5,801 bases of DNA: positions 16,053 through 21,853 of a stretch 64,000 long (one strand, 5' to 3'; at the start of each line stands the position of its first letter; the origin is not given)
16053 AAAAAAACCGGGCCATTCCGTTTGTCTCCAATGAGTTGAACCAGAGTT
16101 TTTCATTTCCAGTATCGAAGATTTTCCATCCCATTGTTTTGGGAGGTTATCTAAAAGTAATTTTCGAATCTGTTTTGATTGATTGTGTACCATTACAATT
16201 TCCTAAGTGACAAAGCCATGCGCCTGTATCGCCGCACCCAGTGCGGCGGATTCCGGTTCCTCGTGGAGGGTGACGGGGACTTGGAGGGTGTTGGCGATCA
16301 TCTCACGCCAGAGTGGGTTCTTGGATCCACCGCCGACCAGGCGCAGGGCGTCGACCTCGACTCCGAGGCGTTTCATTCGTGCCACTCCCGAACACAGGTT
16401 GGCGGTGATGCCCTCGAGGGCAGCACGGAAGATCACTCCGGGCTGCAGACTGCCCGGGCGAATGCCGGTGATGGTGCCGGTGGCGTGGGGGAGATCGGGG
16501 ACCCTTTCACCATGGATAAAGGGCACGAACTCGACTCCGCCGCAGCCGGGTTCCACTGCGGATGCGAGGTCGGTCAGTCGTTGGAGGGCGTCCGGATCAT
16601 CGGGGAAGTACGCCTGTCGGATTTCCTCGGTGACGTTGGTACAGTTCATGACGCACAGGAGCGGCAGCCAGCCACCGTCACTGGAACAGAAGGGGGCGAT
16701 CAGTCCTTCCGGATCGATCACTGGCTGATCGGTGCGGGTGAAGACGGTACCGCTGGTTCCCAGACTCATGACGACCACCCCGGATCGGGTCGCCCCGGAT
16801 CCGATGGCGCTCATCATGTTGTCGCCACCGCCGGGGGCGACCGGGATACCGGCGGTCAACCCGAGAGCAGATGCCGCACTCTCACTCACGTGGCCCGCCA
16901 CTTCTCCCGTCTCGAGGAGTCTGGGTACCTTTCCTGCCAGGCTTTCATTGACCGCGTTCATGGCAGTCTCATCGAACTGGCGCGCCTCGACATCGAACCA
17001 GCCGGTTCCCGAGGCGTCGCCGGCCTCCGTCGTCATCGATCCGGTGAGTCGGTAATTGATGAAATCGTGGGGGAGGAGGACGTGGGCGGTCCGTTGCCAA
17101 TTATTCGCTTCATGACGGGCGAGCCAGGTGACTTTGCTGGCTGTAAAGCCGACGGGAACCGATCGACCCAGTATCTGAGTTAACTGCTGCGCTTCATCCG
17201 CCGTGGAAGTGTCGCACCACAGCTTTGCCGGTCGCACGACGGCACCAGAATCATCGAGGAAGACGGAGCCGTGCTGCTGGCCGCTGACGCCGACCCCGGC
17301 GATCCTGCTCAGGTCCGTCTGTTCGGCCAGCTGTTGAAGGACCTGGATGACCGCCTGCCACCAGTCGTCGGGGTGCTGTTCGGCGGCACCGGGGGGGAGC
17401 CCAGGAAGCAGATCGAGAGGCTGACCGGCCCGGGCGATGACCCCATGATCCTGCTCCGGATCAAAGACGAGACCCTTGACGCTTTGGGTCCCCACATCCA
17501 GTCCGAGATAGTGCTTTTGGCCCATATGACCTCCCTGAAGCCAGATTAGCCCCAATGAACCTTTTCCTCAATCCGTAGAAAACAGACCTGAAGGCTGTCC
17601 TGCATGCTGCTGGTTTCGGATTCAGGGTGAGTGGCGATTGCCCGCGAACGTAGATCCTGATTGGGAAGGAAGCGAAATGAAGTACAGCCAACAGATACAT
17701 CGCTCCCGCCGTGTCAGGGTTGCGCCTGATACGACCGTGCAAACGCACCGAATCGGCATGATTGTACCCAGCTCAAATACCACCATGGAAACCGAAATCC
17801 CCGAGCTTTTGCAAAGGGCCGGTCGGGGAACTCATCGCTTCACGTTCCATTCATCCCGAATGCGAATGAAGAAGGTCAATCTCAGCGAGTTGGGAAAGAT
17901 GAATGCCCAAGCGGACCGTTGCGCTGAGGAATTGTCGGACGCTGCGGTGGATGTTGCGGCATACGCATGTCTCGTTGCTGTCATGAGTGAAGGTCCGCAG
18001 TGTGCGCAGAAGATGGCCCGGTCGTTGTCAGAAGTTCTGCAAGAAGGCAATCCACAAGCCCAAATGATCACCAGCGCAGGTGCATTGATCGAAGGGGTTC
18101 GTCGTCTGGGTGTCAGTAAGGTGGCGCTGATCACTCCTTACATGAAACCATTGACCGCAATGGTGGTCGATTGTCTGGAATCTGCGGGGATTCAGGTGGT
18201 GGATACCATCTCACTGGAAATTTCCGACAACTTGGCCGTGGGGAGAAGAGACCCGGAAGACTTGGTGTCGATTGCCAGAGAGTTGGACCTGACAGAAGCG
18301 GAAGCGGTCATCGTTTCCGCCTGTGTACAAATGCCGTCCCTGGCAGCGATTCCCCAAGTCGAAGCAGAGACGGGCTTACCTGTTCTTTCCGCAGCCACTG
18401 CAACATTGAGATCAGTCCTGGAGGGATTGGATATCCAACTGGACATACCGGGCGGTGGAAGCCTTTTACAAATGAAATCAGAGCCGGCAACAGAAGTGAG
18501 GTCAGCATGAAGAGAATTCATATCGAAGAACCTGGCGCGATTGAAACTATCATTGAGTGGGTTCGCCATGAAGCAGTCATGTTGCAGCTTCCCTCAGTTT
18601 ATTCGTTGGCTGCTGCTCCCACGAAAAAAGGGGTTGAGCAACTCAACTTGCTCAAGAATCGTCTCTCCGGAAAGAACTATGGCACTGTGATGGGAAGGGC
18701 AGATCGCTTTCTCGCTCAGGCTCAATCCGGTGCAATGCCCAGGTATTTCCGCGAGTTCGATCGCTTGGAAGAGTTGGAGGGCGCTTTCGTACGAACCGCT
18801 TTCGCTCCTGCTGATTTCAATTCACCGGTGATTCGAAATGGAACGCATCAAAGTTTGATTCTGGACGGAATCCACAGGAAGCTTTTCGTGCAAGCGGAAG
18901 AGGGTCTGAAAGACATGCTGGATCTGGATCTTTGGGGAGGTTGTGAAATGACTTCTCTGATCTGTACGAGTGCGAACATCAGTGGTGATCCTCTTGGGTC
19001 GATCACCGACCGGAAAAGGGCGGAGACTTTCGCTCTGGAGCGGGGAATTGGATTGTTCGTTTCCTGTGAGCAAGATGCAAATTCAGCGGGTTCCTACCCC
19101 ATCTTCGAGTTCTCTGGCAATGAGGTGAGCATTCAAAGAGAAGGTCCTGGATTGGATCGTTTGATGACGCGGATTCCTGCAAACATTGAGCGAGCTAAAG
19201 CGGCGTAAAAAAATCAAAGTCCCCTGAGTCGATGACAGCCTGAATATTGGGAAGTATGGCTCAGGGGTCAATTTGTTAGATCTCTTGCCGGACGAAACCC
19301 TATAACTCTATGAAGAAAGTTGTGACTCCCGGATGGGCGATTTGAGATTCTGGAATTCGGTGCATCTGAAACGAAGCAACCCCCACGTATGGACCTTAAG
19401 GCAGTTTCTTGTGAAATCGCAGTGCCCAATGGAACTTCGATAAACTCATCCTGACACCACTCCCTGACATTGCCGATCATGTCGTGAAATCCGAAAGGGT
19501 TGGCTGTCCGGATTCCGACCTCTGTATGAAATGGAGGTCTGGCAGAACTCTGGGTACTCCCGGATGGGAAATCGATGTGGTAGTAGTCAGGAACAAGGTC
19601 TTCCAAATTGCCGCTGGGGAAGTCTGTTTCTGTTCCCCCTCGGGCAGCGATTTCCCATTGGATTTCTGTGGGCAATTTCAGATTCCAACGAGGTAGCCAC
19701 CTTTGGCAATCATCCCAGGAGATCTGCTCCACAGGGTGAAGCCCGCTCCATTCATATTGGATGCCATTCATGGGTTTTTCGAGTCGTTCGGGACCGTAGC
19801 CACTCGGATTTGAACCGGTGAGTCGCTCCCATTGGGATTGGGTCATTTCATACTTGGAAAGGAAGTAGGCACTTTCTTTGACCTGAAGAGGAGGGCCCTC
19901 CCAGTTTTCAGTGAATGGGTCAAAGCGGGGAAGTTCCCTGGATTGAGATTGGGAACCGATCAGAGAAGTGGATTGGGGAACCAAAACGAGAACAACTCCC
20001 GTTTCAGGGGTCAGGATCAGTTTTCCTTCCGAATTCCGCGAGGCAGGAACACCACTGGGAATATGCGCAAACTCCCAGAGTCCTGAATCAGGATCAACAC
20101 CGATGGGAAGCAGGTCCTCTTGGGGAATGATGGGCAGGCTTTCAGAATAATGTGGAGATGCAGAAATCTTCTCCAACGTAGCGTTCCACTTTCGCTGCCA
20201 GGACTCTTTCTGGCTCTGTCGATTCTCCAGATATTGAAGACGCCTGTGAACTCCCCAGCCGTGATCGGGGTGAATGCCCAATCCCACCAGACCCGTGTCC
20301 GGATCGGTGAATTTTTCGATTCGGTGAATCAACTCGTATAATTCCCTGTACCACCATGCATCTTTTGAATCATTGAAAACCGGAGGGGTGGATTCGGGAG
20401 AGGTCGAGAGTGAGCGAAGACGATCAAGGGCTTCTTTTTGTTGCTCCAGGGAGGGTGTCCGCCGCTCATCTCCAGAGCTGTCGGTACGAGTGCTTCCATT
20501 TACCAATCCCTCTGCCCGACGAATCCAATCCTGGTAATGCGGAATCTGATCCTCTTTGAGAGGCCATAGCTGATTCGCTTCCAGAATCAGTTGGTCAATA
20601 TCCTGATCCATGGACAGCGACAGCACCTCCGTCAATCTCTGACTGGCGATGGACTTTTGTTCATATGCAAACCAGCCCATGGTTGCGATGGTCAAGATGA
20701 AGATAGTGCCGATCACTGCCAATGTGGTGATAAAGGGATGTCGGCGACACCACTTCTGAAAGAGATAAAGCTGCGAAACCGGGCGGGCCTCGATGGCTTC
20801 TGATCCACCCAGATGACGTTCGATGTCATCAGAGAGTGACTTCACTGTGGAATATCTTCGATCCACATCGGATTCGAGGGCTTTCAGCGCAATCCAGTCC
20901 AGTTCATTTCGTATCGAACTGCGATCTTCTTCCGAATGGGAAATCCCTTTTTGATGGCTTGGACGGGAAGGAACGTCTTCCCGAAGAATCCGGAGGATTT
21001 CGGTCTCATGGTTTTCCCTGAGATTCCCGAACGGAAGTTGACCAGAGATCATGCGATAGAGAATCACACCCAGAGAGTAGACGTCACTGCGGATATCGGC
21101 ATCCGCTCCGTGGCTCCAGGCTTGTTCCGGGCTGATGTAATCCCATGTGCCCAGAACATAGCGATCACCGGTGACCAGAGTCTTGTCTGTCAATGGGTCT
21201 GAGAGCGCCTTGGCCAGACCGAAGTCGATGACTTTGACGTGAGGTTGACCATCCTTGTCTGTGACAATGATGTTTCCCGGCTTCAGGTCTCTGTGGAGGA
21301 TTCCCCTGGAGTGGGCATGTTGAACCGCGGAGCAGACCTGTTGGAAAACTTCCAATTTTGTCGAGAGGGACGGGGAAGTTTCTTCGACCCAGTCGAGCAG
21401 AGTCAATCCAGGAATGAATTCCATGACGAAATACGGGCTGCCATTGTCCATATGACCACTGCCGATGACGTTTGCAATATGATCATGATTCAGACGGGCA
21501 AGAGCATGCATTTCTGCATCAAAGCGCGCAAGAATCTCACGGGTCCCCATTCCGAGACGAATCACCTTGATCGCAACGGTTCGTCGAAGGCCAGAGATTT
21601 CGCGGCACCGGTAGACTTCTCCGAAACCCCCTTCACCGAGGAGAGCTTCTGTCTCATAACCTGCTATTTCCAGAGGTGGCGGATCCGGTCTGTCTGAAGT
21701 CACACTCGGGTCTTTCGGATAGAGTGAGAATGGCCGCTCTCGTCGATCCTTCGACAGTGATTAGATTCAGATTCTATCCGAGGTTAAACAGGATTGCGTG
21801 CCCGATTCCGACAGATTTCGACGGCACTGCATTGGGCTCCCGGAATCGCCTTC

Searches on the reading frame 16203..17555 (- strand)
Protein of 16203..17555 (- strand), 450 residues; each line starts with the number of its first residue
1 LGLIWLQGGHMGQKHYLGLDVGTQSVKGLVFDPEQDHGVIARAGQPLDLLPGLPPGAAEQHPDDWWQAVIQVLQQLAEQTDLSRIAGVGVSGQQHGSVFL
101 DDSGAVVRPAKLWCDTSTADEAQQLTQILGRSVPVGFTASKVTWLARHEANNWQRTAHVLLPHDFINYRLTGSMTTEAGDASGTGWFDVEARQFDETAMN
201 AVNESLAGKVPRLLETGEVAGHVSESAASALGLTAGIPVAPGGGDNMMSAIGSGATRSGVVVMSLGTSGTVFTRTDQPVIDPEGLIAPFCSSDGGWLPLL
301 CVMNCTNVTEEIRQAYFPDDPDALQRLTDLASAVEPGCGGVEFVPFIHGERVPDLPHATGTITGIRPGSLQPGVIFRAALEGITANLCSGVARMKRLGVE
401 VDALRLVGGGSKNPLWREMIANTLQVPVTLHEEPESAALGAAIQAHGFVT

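Call 77: search_protein_families(library=pfam, proteins=[window:16203-17555:-], max_evalue=0.00001)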
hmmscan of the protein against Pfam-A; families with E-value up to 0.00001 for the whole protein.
window:16203-17555:- (450 aa): 2 families
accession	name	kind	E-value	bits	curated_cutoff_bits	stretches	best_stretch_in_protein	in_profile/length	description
PF00370.27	FGGY_N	-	1e-54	186.2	28.8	1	16-252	2-245/245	FGGY family of carbohydrate kinases, N-terminal domain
PF02782.22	FGGY_C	-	1.9e-31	109.8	27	1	262-445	2-194/198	FGGY family of carbohydrate kinases, C-terminal domain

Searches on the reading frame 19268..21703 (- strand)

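Call 77: search_protein_families(library=pfam, proteins=[window:19268-21703:-], max_evalue=0.00001)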
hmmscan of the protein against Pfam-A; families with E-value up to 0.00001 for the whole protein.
window:19268-21703:- (811 aa): 6 families
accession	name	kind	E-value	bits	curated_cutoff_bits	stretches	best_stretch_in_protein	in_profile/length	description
PF00069.31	Pkinase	-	3e-43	148.5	31.7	1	16-290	1-258/263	Protein kinase domain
PF07714.23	PK_Tyr_Ser-Thr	-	3.3e-30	105.7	23.1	1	19-234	4-214/258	Protein tyrosine and serine/threonine kinase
PF03781.23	FGE-sulfatase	-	5.4e-27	95.5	23.3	1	598-807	22-255/255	Sulfatase-modifying factor enzyme 1-like domain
PF01636.29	APH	-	1.4e-08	35.2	23.2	0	131-165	166-198/239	Phosphotransferase enzyme family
PF03109.22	ABC1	-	1.5e-06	27.9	22.9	0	91-169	144-219/244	ABC1 atypical kinase-like domain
PF17667.7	Pkinase_fungal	-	2.6e-06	26.8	24.1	1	116-206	288-378/387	Fungal protein kinase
